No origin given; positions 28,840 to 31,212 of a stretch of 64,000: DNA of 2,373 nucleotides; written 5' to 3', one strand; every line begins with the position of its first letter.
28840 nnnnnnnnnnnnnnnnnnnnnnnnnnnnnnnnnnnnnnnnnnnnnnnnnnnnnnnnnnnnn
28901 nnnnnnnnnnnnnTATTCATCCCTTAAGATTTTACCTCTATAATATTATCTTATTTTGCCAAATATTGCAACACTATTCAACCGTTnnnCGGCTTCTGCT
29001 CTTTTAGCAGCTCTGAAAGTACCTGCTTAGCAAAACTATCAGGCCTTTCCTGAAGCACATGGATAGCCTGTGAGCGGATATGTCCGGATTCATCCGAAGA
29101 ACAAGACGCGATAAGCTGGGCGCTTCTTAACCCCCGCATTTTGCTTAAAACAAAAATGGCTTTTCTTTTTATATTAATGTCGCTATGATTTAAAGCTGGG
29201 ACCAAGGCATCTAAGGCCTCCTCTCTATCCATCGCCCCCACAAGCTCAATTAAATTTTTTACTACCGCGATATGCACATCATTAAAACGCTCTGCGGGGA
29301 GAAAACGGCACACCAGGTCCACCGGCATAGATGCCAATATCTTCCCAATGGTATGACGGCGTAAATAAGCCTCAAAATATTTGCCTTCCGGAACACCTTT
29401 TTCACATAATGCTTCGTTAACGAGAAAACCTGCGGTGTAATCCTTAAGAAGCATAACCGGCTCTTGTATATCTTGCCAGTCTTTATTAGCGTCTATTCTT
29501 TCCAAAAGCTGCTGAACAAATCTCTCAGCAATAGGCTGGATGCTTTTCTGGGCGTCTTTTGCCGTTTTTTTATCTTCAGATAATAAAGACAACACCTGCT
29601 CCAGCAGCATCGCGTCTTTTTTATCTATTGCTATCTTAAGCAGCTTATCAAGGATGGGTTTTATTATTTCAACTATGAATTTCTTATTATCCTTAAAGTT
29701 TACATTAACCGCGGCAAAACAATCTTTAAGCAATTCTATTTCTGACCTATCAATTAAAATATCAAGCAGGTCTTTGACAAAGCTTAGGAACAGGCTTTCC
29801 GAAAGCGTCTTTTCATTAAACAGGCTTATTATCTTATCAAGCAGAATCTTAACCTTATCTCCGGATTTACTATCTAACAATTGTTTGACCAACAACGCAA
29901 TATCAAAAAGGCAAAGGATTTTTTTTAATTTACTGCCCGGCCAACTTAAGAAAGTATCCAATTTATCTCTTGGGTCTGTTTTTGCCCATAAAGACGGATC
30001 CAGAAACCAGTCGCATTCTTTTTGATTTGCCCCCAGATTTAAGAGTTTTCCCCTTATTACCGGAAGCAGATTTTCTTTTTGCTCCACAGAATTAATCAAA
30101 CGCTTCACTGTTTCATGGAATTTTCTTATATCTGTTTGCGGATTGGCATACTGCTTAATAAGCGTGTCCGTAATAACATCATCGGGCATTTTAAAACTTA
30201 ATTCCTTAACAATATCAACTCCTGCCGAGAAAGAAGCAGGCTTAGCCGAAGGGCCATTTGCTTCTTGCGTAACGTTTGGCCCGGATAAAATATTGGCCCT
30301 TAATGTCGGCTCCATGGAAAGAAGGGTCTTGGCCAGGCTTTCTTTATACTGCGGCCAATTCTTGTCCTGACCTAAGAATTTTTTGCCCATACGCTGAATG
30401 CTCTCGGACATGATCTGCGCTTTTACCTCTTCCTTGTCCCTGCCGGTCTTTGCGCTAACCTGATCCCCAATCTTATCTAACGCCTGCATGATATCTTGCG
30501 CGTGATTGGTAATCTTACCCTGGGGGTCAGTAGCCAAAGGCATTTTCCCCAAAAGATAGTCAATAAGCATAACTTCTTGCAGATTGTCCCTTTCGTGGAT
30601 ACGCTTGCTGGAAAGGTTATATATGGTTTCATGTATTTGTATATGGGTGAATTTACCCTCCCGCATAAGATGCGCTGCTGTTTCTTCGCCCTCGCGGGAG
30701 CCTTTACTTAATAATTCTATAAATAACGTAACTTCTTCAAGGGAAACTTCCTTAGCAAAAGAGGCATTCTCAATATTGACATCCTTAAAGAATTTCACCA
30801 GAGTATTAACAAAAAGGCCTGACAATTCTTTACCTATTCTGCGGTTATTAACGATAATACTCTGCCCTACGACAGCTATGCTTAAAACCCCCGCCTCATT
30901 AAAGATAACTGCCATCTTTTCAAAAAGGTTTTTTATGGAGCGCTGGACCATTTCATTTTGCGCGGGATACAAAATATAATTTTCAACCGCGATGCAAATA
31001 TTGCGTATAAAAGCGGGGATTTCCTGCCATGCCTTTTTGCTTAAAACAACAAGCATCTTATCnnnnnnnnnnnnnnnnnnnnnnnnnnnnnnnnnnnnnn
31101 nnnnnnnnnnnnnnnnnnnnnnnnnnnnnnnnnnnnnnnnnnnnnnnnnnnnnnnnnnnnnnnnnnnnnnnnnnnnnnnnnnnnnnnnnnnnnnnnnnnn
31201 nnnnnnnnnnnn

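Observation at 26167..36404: c-di-GMP-centred module inside the T4P cluster: GGDEF-STAND-HEAT giant, free MshEN domain, two PilB-like ATPases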

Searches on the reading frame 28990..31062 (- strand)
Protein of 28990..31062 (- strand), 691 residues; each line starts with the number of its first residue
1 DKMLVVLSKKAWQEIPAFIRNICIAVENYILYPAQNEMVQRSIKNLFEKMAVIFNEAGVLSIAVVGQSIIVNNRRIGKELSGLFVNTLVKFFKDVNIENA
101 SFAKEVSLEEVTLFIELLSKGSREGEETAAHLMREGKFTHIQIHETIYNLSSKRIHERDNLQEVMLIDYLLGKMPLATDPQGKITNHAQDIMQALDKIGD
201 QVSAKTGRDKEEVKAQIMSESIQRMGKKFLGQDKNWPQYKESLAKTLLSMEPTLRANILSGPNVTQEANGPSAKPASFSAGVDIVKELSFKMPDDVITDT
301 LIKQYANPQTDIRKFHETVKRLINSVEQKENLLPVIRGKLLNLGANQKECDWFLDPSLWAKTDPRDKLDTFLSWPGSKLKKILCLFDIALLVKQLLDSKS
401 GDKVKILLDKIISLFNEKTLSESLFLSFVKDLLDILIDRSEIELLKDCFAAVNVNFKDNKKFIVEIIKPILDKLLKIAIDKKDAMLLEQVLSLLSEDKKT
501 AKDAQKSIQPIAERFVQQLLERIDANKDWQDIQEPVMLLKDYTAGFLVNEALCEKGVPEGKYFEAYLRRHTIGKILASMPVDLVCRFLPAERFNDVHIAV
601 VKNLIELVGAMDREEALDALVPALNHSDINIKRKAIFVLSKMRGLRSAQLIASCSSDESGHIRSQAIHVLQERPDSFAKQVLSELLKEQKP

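Call 77: predict_structure(alignment_id=A6)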
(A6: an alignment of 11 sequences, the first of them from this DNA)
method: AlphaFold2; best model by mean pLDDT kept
length: 691 residues; sequences in the alignment: 11
mean_pLDDT: 78.9   pTM: 0.49
mean pLDDT of the five models: 78.9, 78.1, 75.4, 74.9, 74.5
residues with pLDDT >= 90: 142; 70-90: 418; 50-70: 74; < 50: 57
segments of 3 or more residues with pLDDT < 50: 123-126, 147-164, 172-186, 265-280
pLDDT, mean of each block of 10 residues (from residue 1): 66 91 90 84 92 84 77 80 85 81 87 88 53 68 54 33 49 38 48 75 72 80 68 65 81 85 47 33 77 88 88 89 86 92 89 86 84 87 87 87 89 87 86 88 83 73 76 74 73 68 72 86 85 82 90 78 87 93 89 87 93 91 92 94 91 90 93 89 77 39
secondary structure, 60 per line:
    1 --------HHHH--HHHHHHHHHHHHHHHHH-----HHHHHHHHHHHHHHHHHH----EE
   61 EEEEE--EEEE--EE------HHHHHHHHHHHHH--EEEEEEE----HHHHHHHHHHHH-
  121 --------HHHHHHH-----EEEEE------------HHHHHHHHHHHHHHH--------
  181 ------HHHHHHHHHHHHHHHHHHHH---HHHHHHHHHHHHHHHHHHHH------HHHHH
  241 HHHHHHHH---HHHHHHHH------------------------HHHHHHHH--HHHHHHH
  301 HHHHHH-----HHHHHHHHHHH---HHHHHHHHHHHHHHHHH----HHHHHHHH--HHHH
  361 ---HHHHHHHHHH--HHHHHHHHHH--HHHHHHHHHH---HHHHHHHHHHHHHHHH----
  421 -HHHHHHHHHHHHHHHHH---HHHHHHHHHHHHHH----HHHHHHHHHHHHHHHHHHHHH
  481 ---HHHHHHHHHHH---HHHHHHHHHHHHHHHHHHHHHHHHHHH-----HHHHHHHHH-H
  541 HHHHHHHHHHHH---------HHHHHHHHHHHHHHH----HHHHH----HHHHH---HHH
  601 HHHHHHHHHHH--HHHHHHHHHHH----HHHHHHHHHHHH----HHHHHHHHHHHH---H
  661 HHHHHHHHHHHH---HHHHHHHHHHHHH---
elements in order (helices of 4 or more, strands of 3 or more residues): H9-12 H15-31 H37-54 E59-65 E68-71 H82-94 E97-103 H108-119 H129-135 E141-145 H158-172 H187-206 H210-229 H236-248 H252-259 H284-291 H294-306 H312-322 H326-342 H347-354 H357-360 H364-373 H376-385 H388-397 H401-416 H422-438 H442-455 H460-480 H484-494 H498-524 H530-538 H540-552 H562-576 H581-585 H590-594 H598-611 H614-624 H629-640 H645-656 H660-672 H676-688

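Call 79: fold_search(model_id=the predicted structure, library=pdb)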
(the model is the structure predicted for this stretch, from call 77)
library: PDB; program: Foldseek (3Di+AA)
matches with E <= 10: 1187; with E <= 0.001: 59
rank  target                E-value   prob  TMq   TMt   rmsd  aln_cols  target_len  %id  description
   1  8cwy_A                2.4e-05  1.00  0.11  0.15  23.6       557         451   12  Accurate computational design of genetically encoded 3D protein crystals (released 2023-11-01)
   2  6sa8_A                3.2e-05  1.00  0.16  0.16  26.0       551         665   13  ring-like DARPin-Armadillo fusion H83_D01 (released 2019-11-20)
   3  4rv1_F                3.5e-05  1.00  0.19  0.27  18.2       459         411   16  Crystal Structure of Engineered Protein. Northeast Structural Genomics Consortium (NESG) Target OR497. (released 2014-12-10)
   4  8cws_A                4.0e-05  1.00  0.12  0.17  23.6       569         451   12  Accurate computational design of genetically encoded 3D protein crystals (released 2023-11-01)
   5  4rv1_B                4.4e-05  1.00  0.15  0.23  23.4       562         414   16  Crystal Structure of Engineered Protein. Northeast Structural Genomics Consortium (NESG) Target OR497. (released 2014-12-10)
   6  4rv1_A                4.6e-05  1.00  0.13  0.20  22.1       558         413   14  Crystal Structure of Engineered Protein. Northeast Structural Genomics Consortium (NESG) Target OR497. (released 2014-12-10)
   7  7q4o_A                4.7e-05  1.00  0.23  0.20  26.2       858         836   12  Substrate-bound A-like U2 snRNP (released 2022-03-30)
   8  4rv1_C                6.2e-05  1.00  0.15  0.22  21.7       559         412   13  Crystal Structure of Engineered Protein. Northeast Structural Genomics Consortium (NESG) Target OR497. (released 2014-12-10)
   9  7onb_C                7.3e-05  1.00  0.25  0.22  23.4       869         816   13  Structure of the U2 5' module of the A3'-SSA complex (released 2021-08-04)
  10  6xte_A                8.9e-05  0.99  0.15  0.11  27.1       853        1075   10  Human karyopherin RanBP5 (isoform-1) (released 2020-04-22)
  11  8cmk_A                9.6e-05  1.00  0.17  0.14  20.7       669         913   12  Transportin-3 TNPO3 in complex with RSY region of CIRBP (released 2024-03-06)
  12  6sa7_A                1.1e-04  1.00  0.15  0.20  25.9       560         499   13  DARPin-Armadillo fusion C8long83 (released 2019-11-20)
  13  6ef4                  1.5e-04  1.00  0.20  0.22  20.8       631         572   12  Crystal structure of mouse PP2A Aalpha P179R mutant (released 2019-06-26)
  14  4rv1_D                1.7e-04  1.00  0.15  0.23  20.9       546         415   13  Crystal Structure of Engineered Protein. Northeast Structural Genomics Consortium (NESG) Target OR497. (released 2014-12-10)
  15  5mfl_B                1.8e-04  1.00  0.16  0.28  13.0       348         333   14  Designed armadillo repeat protein (KR)5_GS10_YIIIM6AII (released 2017-09-13)
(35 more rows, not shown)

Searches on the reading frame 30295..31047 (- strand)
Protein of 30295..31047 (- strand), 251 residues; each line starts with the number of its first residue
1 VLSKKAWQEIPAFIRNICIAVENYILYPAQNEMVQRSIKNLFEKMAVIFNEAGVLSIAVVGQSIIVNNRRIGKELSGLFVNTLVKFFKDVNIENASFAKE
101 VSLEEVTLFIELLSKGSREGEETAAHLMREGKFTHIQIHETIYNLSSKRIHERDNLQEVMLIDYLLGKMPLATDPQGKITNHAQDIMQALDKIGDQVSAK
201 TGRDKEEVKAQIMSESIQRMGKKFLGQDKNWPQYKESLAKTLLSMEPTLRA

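Call 34: find_related_loci(query=A2, collection=metagenome_contigs, flank=10000)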
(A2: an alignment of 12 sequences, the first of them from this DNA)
Query A2 (251 aa) in metagenome_contigs; peptide patterns used: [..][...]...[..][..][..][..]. (x = any residue, [..] = any of these).
182 stretches matched a pattern; 18 encode a relative of the query (tblastn E <= 1e-3); 18 distinct loci.
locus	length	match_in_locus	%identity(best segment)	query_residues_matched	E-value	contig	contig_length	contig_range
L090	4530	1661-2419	47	2-251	6e-74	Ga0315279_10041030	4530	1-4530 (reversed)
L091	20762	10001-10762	45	2-251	4e-72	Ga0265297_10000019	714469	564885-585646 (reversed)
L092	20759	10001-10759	46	2-251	1e-69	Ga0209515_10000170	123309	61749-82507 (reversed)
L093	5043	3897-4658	44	2-251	3e-68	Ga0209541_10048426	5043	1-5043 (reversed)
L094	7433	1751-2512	44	2-251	3e-68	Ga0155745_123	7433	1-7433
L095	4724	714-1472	43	2-251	1e-67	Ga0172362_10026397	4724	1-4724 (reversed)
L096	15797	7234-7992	41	2-251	5e-55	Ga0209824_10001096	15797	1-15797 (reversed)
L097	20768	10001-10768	34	8-250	3e-38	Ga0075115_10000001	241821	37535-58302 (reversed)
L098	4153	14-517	38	87-251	1e-35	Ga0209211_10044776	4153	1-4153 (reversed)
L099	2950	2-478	43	96-251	3e-33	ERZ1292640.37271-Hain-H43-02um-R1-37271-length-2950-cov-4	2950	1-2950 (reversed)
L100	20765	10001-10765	28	2-250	2e-31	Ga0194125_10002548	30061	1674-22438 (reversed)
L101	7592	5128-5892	31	2-250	1e-29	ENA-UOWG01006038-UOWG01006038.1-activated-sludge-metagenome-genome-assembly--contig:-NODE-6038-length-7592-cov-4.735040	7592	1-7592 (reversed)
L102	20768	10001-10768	29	1-250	2e-27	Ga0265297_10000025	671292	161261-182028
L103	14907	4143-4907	29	2-250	3e-22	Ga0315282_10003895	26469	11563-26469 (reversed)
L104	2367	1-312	42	154-251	9e-22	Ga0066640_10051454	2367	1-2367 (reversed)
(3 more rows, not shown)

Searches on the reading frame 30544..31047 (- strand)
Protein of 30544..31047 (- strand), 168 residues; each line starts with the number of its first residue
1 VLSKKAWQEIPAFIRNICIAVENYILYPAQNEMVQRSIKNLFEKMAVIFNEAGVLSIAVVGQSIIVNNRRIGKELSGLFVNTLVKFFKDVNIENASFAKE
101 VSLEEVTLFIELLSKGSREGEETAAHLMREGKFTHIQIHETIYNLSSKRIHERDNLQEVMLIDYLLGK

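Call 80: search_protein_families(library=pfam, proteins=[window:30544-31047:-], max_evalue=10)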
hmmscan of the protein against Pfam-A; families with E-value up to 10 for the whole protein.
seq(168 aa): 1 family
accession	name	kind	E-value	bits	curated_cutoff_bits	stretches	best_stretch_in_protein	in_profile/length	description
PF22709.1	Mu_Gam-Sipho_Gp157-TOTE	-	0.027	14.8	27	1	28-59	12-43/63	Mu Gam/Sipho_Gp157-like domain of the TOTE conflict systems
